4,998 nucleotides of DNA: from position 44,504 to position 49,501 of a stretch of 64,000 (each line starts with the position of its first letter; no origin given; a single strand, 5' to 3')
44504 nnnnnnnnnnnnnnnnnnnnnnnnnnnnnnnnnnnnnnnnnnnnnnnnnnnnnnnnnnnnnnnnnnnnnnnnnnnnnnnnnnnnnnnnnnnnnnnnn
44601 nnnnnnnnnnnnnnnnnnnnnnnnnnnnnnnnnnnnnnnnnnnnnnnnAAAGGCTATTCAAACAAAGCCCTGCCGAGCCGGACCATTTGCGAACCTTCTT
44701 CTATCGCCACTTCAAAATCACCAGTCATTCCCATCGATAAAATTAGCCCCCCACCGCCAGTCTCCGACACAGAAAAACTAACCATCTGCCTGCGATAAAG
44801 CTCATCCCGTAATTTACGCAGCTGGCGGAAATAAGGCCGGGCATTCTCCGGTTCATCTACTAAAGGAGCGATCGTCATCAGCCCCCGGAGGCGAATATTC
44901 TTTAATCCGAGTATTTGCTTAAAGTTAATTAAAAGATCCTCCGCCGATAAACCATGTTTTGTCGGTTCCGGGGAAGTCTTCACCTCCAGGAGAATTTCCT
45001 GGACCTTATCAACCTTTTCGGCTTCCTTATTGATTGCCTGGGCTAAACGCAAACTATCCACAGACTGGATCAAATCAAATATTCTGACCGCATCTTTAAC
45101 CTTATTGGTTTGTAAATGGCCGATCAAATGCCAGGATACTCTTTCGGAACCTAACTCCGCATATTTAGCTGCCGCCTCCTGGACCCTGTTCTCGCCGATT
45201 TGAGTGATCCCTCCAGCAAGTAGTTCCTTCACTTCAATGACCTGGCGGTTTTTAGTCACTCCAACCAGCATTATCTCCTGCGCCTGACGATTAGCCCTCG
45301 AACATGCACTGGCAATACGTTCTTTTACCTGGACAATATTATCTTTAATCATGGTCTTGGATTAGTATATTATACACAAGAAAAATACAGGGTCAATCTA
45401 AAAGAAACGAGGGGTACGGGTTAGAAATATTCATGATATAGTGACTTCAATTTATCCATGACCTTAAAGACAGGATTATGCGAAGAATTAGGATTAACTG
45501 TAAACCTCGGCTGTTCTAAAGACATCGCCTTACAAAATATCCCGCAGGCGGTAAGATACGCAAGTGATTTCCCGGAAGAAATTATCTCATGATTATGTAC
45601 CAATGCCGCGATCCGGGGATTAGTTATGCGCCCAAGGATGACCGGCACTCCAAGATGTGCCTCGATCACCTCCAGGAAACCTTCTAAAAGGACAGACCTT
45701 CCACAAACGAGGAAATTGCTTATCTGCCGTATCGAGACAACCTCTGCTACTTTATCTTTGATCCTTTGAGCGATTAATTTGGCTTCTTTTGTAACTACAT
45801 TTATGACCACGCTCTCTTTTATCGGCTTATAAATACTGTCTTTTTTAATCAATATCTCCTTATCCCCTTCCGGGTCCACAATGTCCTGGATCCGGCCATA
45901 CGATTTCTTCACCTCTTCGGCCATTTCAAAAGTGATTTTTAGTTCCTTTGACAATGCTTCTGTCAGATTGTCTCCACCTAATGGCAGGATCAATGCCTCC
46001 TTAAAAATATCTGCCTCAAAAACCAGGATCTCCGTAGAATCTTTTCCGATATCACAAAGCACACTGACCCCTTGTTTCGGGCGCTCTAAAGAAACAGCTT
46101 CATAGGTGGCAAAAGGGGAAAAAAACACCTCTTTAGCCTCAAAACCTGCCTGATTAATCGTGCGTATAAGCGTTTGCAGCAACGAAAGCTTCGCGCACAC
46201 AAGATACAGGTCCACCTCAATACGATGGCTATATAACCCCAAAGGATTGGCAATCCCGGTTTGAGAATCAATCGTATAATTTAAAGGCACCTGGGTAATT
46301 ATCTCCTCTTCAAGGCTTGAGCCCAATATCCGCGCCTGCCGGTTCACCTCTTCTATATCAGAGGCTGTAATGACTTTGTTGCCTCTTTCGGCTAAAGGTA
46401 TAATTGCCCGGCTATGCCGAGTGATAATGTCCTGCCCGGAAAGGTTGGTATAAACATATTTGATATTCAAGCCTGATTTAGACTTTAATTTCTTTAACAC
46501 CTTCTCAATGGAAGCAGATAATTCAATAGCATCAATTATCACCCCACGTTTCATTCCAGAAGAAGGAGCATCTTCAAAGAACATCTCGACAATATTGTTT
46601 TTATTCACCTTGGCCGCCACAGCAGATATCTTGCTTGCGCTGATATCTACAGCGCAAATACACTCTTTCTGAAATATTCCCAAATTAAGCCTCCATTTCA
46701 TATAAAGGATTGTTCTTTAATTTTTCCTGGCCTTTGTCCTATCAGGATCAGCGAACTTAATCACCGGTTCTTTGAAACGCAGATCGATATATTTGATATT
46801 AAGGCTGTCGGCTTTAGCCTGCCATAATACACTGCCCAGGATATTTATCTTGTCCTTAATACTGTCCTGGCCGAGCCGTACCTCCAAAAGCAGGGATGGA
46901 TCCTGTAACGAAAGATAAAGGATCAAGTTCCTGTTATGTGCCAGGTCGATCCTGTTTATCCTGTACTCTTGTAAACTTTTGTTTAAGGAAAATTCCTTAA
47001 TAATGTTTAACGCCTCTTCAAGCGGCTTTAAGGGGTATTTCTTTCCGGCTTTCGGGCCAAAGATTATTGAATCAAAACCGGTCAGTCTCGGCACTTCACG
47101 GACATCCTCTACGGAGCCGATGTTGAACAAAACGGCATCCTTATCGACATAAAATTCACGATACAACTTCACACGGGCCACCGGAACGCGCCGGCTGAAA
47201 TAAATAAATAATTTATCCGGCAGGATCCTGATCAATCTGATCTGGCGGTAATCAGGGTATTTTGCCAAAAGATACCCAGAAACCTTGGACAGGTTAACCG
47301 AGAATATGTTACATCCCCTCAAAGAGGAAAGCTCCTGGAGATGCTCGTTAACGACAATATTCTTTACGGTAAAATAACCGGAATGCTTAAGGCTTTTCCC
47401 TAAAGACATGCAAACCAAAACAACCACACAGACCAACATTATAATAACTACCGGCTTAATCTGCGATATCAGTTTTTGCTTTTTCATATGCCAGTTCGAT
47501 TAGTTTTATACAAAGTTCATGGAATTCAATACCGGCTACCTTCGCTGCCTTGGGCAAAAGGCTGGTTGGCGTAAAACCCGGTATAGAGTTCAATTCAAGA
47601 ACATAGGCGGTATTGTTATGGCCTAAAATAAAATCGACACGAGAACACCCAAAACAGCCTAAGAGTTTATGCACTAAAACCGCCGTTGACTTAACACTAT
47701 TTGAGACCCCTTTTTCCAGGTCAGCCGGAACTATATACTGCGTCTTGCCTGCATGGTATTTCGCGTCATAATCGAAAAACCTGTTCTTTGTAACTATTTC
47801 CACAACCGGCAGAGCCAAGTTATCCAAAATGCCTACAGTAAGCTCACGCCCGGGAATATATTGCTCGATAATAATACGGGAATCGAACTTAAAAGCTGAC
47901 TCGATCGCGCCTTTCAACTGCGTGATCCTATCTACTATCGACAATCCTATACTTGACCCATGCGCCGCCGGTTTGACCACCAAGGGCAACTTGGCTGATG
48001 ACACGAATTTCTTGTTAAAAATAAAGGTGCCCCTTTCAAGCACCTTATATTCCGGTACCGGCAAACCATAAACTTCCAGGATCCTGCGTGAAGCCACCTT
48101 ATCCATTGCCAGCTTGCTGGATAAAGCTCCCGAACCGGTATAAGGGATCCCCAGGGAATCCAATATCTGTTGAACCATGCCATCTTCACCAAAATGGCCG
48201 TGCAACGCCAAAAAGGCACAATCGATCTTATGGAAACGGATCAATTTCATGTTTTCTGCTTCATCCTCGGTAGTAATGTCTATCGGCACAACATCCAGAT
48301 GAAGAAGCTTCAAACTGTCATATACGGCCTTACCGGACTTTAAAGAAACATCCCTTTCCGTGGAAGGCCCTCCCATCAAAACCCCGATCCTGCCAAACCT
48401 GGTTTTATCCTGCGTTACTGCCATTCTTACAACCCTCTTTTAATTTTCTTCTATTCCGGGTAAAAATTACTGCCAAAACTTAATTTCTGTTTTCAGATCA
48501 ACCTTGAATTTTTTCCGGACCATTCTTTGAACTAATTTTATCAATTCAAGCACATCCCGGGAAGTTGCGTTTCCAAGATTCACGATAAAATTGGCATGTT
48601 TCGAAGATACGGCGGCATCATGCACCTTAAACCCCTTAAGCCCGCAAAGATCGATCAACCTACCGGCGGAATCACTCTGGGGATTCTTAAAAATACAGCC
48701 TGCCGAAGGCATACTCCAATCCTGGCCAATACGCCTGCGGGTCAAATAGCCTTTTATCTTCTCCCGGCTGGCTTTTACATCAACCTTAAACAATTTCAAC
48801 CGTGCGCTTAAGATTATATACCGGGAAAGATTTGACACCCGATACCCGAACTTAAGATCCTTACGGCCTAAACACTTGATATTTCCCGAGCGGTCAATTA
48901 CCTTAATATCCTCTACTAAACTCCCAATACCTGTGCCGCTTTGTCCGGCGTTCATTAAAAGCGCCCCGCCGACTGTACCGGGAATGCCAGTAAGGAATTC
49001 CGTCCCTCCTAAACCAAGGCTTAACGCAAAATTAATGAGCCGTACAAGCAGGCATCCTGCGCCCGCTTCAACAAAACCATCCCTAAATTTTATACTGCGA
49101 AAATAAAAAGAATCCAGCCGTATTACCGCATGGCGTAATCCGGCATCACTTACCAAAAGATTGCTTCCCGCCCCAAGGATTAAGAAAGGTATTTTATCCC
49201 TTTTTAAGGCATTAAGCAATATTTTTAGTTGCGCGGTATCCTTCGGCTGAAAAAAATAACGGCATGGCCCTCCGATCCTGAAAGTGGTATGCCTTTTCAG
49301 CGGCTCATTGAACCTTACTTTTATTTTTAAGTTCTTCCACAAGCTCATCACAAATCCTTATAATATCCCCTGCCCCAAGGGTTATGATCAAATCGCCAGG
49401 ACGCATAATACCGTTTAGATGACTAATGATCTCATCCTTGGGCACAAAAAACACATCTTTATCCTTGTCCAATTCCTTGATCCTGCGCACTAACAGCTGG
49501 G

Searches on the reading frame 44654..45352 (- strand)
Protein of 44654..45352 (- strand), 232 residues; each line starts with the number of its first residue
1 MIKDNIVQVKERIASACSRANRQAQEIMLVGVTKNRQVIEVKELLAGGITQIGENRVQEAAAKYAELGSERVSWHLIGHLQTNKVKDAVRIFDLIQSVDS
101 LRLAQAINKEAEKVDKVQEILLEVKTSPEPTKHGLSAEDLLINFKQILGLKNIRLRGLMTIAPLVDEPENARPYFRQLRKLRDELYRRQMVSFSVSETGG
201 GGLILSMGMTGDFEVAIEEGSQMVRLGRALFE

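Call 11: search_protein_families(library=pfam, proteins=[window:44654-45352:-], max_evalue=0.001)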
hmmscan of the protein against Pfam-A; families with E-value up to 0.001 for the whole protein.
window:44654-45352:- (232 aa): 1 family
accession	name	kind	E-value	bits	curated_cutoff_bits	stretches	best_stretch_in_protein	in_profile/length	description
PF01168.26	Ala_racemase_N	-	8.1e-20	71.9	24.1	1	10-231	7-216/220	Alanine racemase, N-terminal domain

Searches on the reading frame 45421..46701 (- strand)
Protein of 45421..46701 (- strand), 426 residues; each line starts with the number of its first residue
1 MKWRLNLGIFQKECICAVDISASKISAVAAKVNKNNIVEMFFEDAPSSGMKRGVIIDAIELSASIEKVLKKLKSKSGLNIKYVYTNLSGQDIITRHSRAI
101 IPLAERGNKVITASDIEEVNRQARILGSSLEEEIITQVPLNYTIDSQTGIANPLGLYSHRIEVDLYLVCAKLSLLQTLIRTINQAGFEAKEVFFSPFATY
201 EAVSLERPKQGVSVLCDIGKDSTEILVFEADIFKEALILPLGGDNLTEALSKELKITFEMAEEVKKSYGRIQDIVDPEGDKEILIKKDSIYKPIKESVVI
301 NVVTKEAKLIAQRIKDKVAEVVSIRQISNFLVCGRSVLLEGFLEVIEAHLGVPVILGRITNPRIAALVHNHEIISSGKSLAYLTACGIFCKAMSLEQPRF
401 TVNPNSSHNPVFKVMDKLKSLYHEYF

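Call 26: search_protein_families(library=pfam, proteins=[window:45421-46701:-], max_evalue=0.0001)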
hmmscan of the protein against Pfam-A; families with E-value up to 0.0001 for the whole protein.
window:45421-46701:- (426 aa): 3 families
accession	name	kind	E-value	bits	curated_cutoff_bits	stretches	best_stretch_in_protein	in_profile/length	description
PF14450.12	FtsA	-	3.6e-15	56.9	31.8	1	214-366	1-124/127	Cell division protein FtsA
PF02491.25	SHS2_FTSA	-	1.9e-14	54.2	25.4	1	89-168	1-78/79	SHS2 domain inserted in FTSA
PF11104.14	PilM_2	-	3.2e-08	33.3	27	0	18-96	2-78/340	Type IV pilus assembly protein PilM;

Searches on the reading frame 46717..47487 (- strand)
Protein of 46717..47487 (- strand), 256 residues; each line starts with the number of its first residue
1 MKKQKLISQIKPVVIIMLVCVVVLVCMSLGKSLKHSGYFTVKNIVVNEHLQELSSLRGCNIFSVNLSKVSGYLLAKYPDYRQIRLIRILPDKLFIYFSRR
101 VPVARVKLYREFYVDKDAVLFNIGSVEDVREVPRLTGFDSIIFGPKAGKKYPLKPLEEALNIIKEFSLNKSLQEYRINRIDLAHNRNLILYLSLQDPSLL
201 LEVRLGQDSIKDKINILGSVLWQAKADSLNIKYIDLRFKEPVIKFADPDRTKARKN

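Call 26: search_protein_families(library=pfam, proteins=[window:46717-47487:-], max_evalue=0.0001)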
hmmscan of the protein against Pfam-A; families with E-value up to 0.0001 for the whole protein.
window:46717-47487:- (256 aa): 1 family
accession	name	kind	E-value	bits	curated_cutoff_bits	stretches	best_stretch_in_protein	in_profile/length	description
PF03799.20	FtsQ_DivIB_C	-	4.6e-05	24.7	21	1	111-237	9-114/114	Cell division protein FtsQ/DivIB, C-terminal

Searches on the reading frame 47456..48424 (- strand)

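Call 26: search_protein_families(library=pfam, proteins=[window:47456-48424:-], max_evalue=0.0001)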
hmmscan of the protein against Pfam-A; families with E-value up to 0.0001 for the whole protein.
window:47456-48424:- (322 aa): 6 families
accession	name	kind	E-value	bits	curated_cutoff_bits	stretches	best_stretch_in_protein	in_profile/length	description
PF07478.18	Dala_Dala_lig_C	-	1.6e-57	194.8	24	1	116-310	2-204/204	D-ala D-ala ligase C-terminus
PF01820.27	Dala_Dala_lig_N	-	1e-22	81.3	34.6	2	63-98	86-121/121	D-ala D-ala ligase N-terminus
PF02655.19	ATP-grasp_3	-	5.5e-09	36.7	23.2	1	107-280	2-155/160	ATP-grasp domain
PF13535.11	ATP-grasp_4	-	8.8e-07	29.1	27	1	145-279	2-149/160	ATP-grasp domain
PF02786.22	CPSase_L_D2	-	3e-06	27.3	19.8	1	109-280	2-178/211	Carbamoyl-phosphate synthase L chain, ATP binding domain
PF02222.28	ATP-grasp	-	8.3e-05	22.7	27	0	116-266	3-148/179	ATP-grasp domain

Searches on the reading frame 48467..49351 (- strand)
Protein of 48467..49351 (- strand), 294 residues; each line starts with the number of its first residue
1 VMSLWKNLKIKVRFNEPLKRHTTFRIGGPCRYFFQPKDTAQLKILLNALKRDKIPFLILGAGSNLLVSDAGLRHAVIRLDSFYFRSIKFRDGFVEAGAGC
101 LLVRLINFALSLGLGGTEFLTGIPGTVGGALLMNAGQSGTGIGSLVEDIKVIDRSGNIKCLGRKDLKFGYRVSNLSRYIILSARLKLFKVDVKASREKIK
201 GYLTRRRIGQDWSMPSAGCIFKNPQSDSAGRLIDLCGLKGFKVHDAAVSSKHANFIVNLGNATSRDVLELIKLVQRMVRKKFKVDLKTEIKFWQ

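Call 26: search_protein_families(library=pfam, proteins=[window:48467-49351:-], max_evalue=0.0001)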
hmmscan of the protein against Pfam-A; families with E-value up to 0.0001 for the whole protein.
window:48467-49351:- (294 aa): 2 families
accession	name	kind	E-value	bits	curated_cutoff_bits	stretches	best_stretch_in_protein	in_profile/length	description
PF02873.21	MurB_C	-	2e-32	111.7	27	1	196-292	3-98/99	UDP-N-acetylenolpyruvoylglucosamine reductase, C-terminal domain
PF01565.28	FAD_binding_4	-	3.6e-17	62.8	26.4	1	32-159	3-136/139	FAD binding domain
